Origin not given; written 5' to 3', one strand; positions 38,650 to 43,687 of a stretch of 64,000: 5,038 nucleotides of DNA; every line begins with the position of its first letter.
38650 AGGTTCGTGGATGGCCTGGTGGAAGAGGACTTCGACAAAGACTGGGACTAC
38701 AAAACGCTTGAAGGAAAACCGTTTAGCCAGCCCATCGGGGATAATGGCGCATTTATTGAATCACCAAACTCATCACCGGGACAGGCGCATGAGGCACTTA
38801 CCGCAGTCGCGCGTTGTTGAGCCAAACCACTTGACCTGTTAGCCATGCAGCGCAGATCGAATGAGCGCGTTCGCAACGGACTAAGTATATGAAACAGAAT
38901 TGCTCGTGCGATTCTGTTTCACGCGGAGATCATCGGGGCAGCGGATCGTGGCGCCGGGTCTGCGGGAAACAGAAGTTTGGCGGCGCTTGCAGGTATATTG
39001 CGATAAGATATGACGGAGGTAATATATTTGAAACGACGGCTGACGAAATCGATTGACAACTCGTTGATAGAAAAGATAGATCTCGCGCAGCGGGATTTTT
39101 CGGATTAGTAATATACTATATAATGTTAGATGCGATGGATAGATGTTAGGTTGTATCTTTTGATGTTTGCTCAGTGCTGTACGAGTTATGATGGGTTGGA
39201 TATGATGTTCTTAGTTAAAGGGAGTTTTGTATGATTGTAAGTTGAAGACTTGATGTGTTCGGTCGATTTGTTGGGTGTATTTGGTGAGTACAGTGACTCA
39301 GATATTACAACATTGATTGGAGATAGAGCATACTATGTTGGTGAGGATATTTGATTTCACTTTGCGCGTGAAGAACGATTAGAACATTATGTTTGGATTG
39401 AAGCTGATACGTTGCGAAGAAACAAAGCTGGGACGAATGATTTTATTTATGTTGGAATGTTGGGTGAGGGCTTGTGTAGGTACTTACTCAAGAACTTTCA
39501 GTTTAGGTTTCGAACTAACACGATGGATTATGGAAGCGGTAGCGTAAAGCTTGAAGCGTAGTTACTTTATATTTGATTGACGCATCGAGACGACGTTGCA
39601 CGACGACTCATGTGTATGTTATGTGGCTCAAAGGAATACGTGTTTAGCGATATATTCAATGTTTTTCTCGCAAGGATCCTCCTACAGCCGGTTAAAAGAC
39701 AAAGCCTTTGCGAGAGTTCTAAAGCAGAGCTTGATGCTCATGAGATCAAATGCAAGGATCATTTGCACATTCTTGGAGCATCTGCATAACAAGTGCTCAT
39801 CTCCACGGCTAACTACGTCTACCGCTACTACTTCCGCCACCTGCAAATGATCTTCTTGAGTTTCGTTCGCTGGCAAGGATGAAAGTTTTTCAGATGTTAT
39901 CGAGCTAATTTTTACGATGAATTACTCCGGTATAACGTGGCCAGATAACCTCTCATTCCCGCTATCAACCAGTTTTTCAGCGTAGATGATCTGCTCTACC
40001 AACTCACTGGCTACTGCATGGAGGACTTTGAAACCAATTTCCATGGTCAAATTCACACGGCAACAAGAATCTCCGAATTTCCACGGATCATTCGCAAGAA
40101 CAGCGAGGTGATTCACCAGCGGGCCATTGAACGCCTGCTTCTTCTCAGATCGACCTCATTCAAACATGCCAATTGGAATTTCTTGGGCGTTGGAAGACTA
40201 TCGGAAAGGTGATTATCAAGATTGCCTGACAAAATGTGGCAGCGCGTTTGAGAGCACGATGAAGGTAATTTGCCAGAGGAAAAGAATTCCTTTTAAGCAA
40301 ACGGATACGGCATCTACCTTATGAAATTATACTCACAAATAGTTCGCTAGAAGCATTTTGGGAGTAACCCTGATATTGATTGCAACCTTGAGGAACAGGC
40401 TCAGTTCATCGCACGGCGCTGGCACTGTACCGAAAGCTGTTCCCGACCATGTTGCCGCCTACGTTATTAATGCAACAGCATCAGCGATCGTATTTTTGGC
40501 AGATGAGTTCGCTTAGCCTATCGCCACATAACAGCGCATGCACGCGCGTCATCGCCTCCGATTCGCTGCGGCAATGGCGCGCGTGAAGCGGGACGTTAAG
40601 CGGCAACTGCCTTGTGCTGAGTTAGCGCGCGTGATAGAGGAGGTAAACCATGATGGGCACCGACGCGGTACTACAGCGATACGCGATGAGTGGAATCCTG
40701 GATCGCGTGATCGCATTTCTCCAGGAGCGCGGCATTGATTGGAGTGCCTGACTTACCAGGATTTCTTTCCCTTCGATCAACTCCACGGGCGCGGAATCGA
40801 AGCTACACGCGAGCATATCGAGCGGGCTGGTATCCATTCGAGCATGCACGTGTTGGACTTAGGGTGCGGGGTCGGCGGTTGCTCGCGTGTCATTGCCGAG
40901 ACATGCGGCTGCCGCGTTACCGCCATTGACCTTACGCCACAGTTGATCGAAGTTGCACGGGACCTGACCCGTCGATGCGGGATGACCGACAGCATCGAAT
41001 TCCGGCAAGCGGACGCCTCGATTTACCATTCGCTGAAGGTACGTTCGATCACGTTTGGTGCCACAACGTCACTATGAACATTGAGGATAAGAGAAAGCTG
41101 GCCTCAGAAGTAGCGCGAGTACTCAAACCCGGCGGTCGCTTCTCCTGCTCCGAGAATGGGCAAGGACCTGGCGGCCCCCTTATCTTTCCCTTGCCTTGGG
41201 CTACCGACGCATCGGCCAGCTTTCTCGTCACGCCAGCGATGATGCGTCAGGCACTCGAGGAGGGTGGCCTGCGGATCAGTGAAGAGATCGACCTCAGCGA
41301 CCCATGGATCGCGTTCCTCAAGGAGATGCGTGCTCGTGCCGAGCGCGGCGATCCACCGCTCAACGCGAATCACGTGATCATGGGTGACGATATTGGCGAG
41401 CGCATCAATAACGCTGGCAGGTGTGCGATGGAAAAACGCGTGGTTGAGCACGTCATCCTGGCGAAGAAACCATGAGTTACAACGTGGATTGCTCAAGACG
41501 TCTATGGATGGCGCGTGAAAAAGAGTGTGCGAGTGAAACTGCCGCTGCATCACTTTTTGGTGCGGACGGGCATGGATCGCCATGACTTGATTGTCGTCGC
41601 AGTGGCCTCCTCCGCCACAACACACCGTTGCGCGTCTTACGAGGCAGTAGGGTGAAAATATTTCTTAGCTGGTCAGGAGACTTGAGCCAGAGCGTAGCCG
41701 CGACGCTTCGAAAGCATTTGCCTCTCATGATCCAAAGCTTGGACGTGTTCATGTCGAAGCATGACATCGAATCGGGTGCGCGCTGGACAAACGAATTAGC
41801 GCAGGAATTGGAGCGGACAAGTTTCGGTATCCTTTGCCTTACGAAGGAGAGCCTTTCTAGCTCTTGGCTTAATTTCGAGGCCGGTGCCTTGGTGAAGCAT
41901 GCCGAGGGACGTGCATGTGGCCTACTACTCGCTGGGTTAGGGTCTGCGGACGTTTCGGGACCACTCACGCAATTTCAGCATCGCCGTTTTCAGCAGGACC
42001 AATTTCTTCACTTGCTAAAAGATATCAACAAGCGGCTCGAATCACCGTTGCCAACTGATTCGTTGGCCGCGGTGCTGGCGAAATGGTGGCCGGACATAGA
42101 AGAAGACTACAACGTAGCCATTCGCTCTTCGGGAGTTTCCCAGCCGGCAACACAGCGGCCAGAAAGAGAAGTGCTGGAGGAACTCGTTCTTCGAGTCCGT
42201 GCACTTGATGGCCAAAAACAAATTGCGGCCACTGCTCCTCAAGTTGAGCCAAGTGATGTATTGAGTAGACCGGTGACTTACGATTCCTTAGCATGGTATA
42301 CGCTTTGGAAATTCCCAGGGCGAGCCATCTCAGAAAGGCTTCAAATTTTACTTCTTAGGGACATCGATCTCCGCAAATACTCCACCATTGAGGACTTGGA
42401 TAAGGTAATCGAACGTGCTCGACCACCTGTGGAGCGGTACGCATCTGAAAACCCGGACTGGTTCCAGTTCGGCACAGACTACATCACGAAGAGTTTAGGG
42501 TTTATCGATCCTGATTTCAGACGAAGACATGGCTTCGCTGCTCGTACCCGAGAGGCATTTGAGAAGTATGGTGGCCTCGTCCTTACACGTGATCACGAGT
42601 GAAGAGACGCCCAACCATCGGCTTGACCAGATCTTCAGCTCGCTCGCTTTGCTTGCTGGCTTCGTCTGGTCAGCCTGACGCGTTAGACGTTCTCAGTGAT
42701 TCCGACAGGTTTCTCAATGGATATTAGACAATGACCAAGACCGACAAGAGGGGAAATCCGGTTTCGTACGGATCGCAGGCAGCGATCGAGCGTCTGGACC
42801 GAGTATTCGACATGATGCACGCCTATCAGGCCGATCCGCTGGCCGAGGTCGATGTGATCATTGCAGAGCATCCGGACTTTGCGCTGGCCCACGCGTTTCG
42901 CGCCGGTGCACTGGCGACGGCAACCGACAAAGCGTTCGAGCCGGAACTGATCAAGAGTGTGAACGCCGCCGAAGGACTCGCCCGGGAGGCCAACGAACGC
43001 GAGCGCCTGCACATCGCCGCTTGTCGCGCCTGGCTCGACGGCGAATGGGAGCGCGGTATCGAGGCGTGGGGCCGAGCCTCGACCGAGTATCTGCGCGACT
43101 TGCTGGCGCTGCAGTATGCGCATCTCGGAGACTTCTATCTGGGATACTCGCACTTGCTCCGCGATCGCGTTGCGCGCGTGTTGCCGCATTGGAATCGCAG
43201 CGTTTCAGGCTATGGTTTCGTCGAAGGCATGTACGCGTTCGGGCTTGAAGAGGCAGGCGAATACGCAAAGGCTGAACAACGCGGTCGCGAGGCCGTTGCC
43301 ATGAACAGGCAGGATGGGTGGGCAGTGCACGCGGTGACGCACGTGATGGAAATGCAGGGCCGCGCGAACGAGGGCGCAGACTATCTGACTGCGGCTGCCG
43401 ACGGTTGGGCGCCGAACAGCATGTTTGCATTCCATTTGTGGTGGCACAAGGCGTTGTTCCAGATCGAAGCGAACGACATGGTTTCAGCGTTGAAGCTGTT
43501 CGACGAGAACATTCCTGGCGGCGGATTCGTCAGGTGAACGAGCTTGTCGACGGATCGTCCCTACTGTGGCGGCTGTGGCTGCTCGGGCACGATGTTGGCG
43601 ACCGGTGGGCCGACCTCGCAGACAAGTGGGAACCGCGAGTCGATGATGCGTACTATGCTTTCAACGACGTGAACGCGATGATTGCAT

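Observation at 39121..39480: Extreme strand-specific cytosine depletion over a residual reading frame: a possible C>T hypermutated gene relic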

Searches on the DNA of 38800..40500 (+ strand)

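Call 11: search_dna_similar(query=window:38800-40500:+, collection=plasmids, mode=distant)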
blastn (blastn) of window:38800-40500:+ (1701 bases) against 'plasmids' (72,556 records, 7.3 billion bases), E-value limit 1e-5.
No match.

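Call 48: search_dna_similar(query=window:38821-39640:+, collection=phages, mode=distant, max_evalue=1)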
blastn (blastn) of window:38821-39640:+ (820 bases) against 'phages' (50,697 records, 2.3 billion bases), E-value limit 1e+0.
Records with a match: 2; places in all: 2; records where one place covers at least 80% of the query: 0.
Best place of each record, by identity: 95-99% 2.
By first word of the organism name: Lactobacillus 2.
By host as written in the record: Lactobacillus brevis SA-C12 2.
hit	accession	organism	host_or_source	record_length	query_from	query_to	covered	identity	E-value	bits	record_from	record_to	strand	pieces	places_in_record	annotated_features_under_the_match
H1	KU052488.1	Lactobacillus phage SA-C12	Lactobacillus brevis SA-C12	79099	412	436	3%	96.0%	8e-1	42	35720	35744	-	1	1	none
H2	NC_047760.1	Lactobacillus phage SA-C12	Lactobacillus brevis SA-C12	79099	412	436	3%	96.0%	8e-1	42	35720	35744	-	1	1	none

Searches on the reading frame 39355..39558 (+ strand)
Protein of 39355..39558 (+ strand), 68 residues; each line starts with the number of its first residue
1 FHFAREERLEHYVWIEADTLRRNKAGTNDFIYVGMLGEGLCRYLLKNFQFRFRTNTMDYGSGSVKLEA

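Call 43: search_protein_representatives(protein=window:39355-39558:+)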
Query: 68 residues. Proteins with E-value up to 0.001 (for the whole library): 1; up to 1e-10: 0; up to 1e-30: 0. The best 1 are listed.
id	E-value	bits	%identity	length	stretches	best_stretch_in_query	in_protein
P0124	8.8e-04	35.3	30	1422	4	11-42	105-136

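Call 45: search_protein_families(library=pfam, proteins=[P0124], max_evalue=0.001)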
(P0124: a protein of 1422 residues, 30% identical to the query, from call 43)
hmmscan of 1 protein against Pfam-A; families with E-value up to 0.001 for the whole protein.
P0124 (1422 aa): 8 families
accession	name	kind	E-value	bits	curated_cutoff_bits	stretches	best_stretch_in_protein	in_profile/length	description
PF25466.1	MPK1_gelsolin_C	-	2.8e-20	72.9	27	0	611-648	20-57/105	MPK1 gelsolin domain C-terminal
PF24912.1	SH3_TNRC18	-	1.5e-12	47.4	27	0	120-135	28-43/58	TNRC18-like,(4.1.1) SH3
PF10829.13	DUF2554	-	1.5e-10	41.7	25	0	154-185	2-33/76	Protein of unknown function (DUF2554)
PF11663.14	Toxin_YhaV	-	2.1e-07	31.5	35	0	176-202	90-116/138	Toxin with endonuclease activity, of toxin-antitoxin system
PF06832.18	BiPBP_C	-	4.1e-07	30.3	26.8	0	1280-1320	32-73/90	Penicillin-Binding Protein C-terminus Family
PF17887.7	Jak1_Phl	-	2.4e-06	28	26.1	0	115-139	20-44/140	Jak1 pleckstrin homology-like domain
PF00801.26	PKD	-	0.00014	22.2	23.5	0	916-958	24-69/80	PKD domain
PF13585.12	CHU_C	-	0.00015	22.2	27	1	1365-1416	26-83/86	CHU_C Type IX secretion signal domain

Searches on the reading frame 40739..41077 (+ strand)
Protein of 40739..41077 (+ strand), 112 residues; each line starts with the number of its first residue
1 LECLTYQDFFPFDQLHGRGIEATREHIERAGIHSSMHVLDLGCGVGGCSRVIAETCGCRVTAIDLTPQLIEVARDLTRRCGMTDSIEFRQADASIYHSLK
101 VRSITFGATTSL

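Call 10: search_protein_families(library=pfam, proteins=[window:40739-41077:+], max_evalue=0.01)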
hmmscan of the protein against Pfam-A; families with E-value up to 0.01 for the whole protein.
window:40739-41077:+ (112 aa): 15 families
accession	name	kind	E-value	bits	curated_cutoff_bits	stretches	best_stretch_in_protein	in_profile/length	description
PF13649.12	Methyltransf_25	-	1.4e-11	45.3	27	1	38-100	1-59/97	Methyltransferase domain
PF13847.12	Methyltransf_31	-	3.2e-10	40.3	27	1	32-93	1-63/145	Methyltransferase domain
PF08241.18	Methyltransf_11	-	5.4e-09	37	21.2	1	39-94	1-52/95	Methyltransferase domain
PF01728.25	FtsJ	-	2e-06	28.3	24.1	1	25-74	11-62/181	FtsJ-like methyltransferase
PF13679.12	Methyltransf_32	-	2.3e-06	28.1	27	1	33-94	24-90/143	Methyltransferase domain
PF08242.18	Methyltransf_12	-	2.4e-06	28.6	30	1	39-94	1-59/98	Methyltransferase domain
PF13489.12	Methyltransf_23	-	1.1e-05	25.7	27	1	23-81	9-68/164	Methyltransferase domain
PF02353.26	CMAS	-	2e-05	24.5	27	1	21-92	49-120/273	Mycolic acid cyclopropane synthetase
PF05175.20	MTS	-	0.00018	21.6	23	1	34-93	31-90/170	Methyltransferase small domain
PF01135.25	PCMT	-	0.00064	20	20.3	1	31-92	70-132/210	Protein-L-isoaspartate(D-aspartate) O-methyltransferase (PCMT)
PF00398.26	RrnaAD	-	0.0047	16.5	24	1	27-76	23-71/263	Ribosomal RNA adenine dimethylase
PF01209.24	Ubie_methyltran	-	0.0055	16.5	20.1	1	29-94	42-108/233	ubiE/COQ5 methyltransferase family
PF01170.24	UPF0020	-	0.0067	16.6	22.3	1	59-97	78-116/197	RMKL-like, methyltransferase domain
PF09445.16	Methyltransf_15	-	0.0087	16.1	22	0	37-94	3-59/165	RNA cap guanine-N2 methyltransferase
PF08123.19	DOT1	-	0.009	16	23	1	25-75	33-84/205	Histone methylation protein DOT1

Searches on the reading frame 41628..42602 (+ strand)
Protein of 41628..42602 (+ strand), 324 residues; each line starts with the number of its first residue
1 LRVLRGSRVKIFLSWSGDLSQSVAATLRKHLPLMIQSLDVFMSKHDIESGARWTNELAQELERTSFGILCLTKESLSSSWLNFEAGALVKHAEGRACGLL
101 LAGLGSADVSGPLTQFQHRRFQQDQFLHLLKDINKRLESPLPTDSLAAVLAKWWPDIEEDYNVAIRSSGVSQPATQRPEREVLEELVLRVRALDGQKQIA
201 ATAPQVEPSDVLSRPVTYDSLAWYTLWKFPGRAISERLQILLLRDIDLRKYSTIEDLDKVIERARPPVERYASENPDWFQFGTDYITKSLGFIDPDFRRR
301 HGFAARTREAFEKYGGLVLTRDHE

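Call 10: search_protein_families(library=pfam, proteins=[window:41628-42602:+], max_evalue=0.01)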
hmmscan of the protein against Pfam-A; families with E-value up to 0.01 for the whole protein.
window:41628-42602:+ (324 aa): 2 families
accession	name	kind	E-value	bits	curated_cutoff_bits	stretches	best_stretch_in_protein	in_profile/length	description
PF13676.11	TIR_2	-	1.9e-09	38.5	28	1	11-102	1-89/122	TIR domain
PF01582.25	TIR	-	0.00049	20.4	21.3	1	12-93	5-85/179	TIR domain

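Call 26: find_encoding_contigs(protein=window:41628-42602:+, flank=10000, max_places=10)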
Protein window:41628-42602:+ (324 aa): no gene with exactly this product is on record in the collection.

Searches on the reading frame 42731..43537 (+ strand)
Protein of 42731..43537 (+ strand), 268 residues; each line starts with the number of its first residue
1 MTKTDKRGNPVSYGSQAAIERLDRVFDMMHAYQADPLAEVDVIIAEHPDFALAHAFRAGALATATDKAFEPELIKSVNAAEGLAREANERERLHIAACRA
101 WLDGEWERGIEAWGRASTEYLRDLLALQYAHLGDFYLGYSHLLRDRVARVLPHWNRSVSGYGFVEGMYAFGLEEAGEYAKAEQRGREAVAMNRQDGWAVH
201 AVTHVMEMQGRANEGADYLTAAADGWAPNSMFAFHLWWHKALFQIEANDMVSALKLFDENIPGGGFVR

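Call 64: find_encoding_contigs(protein=window:42731-43537:+, flank=10000, max_places=10)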
Protein window:42731-43537:+ (268 aa): no gene with exactly this product is on record in the collection.

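Call 65: list_cluster_members(proteins=[window:42731-43537:+, window:41628-42602:+, window:36898-37866:-, window:35836-36828:-, window:33154-34305:-, window:46426-47472:-])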
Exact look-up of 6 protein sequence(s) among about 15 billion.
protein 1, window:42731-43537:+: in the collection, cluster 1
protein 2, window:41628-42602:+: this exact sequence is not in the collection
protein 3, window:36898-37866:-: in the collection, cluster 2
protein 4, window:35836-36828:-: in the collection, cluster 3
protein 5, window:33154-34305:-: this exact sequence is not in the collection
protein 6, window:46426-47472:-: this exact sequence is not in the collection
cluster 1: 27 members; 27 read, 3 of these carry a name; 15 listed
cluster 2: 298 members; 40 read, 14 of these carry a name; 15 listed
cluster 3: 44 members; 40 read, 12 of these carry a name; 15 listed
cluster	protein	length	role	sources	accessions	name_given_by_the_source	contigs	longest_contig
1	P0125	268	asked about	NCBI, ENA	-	-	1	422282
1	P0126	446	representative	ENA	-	-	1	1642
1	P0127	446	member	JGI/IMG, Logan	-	hypothetical protein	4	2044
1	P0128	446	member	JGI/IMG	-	tetratricopeptide (TPR) repeat protein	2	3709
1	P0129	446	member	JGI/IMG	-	tetratricopeptide (TPR) repeat protein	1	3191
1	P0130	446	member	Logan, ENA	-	-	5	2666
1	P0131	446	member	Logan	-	-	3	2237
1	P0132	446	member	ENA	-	-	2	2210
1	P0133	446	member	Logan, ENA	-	-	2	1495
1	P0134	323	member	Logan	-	-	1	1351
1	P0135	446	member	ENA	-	-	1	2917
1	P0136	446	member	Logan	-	-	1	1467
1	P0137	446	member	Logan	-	-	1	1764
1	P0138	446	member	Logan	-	-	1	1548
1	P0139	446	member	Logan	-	-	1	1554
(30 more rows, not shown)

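Call 81: search_protein_families(library=pfam, max_evalue=0.00001, proteins=[window:42731-43537:+])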
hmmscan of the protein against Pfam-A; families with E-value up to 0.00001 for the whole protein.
window:42731-43537:+ (268 aa): 0 families
